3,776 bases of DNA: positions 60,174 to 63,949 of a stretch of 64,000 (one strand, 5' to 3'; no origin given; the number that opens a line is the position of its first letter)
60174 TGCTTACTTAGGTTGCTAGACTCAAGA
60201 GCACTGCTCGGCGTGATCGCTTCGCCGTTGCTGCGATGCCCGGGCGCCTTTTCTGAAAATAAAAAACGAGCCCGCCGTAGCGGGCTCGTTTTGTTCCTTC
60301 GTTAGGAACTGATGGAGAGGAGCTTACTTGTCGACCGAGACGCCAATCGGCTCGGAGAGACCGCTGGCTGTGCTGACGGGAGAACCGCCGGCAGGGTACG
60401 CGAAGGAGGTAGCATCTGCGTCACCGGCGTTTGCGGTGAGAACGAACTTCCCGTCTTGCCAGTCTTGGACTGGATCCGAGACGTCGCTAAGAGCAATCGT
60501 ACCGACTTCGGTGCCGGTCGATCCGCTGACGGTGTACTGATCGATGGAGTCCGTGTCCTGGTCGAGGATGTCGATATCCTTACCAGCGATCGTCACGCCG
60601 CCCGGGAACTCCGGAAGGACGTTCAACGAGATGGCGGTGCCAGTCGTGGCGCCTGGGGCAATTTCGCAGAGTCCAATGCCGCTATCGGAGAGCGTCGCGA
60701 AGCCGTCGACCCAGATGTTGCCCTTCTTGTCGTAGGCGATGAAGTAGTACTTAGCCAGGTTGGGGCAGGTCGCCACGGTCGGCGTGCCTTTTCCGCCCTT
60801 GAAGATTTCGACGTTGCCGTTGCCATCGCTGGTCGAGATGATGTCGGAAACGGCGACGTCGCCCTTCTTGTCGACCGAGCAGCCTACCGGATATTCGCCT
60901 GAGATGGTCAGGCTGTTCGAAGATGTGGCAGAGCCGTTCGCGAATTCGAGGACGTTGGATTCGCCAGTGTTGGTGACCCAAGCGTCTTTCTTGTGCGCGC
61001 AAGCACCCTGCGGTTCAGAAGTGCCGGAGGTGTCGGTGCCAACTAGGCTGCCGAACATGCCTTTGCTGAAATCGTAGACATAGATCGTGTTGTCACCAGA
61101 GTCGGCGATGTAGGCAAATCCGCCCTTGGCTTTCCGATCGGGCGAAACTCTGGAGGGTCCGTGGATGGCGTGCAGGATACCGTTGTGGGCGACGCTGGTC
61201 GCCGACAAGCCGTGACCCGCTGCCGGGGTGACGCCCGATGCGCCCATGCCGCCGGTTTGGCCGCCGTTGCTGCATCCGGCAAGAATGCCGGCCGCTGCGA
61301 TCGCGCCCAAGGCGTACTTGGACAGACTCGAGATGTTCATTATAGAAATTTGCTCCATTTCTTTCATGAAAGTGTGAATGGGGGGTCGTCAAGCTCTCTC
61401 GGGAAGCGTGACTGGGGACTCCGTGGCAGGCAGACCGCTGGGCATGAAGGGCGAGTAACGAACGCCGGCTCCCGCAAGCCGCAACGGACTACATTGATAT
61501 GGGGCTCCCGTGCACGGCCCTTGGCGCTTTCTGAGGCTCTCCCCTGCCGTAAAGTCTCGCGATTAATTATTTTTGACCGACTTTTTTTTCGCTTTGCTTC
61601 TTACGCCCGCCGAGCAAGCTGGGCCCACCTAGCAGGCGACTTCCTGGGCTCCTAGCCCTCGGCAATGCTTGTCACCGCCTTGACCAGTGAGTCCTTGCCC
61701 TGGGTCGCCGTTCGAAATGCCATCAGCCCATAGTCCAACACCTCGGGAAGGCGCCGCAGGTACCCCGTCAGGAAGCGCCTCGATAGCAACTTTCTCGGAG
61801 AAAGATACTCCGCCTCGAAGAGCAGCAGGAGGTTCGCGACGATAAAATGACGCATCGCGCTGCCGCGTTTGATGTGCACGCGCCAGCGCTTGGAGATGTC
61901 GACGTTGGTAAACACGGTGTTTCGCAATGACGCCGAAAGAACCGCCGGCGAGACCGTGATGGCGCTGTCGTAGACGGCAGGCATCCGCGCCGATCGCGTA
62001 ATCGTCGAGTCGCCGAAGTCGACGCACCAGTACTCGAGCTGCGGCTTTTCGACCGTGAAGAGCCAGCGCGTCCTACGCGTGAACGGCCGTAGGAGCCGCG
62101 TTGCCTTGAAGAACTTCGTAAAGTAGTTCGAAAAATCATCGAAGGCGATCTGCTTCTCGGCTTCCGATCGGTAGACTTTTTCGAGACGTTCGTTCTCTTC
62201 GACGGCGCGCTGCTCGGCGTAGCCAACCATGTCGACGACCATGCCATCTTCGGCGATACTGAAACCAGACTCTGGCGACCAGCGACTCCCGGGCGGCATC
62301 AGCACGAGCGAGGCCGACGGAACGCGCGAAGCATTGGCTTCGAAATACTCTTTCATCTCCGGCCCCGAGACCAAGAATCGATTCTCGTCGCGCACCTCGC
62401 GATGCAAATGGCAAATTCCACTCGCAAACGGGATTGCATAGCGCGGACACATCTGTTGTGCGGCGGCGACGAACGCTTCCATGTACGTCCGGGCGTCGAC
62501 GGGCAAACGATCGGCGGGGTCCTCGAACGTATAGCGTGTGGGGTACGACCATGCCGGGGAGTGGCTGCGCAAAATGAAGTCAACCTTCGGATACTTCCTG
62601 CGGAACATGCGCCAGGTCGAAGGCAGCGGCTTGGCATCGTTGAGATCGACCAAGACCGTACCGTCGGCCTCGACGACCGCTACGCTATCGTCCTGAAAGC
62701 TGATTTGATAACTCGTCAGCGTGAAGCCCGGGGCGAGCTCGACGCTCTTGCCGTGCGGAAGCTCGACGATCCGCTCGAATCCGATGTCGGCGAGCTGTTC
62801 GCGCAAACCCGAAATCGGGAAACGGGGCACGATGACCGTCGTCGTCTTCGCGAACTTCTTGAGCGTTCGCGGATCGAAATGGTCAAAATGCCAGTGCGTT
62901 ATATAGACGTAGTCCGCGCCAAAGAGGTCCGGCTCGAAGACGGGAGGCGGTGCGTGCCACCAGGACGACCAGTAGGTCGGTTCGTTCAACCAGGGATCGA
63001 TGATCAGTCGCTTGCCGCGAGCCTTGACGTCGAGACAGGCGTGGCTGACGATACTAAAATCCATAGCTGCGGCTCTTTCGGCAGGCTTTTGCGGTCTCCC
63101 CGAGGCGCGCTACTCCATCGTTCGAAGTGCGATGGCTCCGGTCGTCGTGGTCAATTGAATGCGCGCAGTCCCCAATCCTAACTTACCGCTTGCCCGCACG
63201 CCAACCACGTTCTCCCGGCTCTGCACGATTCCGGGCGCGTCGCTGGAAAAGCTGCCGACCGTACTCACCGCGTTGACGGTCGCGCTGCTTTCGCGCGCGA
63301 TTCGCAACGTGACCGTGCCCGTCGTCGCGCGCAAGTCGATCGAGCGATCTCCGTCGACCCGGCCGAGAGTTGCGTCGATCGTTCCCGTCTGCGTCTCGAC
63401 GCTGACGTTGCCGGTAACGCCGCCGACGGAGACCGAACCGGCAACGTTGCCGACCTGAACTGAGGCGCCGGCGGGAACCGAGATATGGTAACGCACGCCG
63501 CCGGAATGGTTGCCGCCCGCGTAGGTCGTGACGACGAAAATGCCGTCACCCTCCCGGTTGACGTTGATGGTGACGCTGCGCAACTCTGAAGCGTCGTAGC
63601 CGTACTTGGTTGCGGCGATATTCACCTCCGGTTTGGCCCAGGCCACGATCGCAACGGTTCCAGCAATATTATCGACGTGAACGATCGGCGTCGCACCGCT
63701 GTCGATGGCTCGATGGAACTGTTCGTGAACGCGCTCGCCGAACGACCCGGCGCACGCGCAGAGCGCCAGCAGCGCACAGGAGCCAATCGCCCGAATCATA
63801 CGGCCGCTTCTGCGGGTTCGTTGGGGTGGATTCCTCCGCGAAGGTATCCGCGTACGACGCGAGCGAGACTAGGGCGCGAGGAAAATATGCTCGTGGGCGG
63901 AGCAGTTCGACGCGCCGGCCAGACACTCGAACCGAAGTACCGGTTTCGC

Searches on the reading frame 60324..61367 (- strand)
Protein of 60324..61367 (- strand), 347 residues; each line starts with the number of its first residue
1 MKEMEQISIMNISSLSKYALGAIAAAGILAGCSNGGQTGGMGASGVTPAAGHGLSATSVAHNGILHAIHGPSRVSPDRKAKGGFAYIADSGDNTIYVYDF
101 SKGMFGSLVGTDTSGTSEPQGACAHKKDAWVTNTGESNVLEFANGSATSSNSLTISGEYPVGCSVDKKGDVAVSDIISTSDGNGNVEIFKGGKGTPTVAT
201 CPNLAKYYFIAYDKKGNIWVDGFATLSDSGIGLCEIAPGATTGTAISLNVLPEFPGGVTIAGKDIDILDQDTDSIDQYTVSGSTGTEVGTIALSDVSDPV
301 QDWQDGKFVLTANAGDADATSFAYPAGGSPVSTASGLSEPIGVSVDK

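Call 25: search_protein_families(library=pfam, proteins=[window:60324-61367:-], max_evalue=0.001)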
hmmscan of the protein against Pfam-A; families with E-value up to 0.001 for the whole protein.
window:60324-61367:- (347 aa): 1 family
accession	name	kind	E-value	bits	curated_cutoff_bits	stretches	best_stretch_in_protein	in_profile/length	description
PF01436.27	NHL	-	0.00046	20.5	20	0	159-175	3-19/28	NHL repeat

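Call 30: search_protein_families(library=ncbifam, proteins=[window:60324-61367:-], max_evalue=0.001)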
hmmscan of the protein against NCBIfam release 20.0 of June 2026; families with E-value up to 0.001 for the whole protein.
window:60324-61367:- (347 aa): 0 families

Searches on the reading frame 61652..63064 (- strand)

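Call 25: search_protein_families(library=pfam, proteins=[window:61652-63064:-], max_evalue=0.001)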
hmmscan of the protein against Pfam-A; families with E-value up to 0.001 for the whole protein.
window:61652-63064:- (470 aa): 2 families
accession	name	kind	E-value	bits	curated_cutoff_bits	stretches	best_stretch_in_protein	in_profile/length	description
PF13483.12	Lactamase_B_3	-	1.1e-06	29.1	24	1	6-79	5-58/160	Beta-lactamase superfamily domain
PF12706.13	Lactamase_B_2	-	1.1e-06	28.8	27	1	19-118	2-107/200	Beta-lactamase superfamily domain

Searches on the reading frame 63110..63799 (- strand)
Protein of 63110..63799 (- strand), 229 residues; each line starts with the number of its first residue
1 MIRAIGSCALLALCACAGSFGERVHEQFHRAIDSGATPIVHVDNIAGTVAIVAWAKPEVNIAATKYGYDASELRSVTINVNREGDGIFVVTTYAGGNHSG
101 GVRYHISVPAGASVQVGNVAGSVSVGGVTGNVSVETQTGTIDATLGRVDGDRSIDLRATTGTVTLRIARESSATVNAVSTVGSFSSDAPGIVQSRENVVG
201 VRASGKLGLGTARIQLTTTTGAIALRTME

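Call 25: search_protein_families(library=pfam, proteins=[window:63110-63799:-], max_evalue=0.001)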
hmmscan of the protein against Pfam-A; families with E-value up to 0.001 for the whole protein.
window:63110-63799:- (229 aa): 1 family
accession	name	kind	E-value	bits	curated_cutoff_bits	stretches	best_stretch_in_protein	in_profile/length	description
PF13349.12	DUF4097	-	8.9e-06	25.7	22.9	1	114-225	139-246/247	Toastrack DUF4097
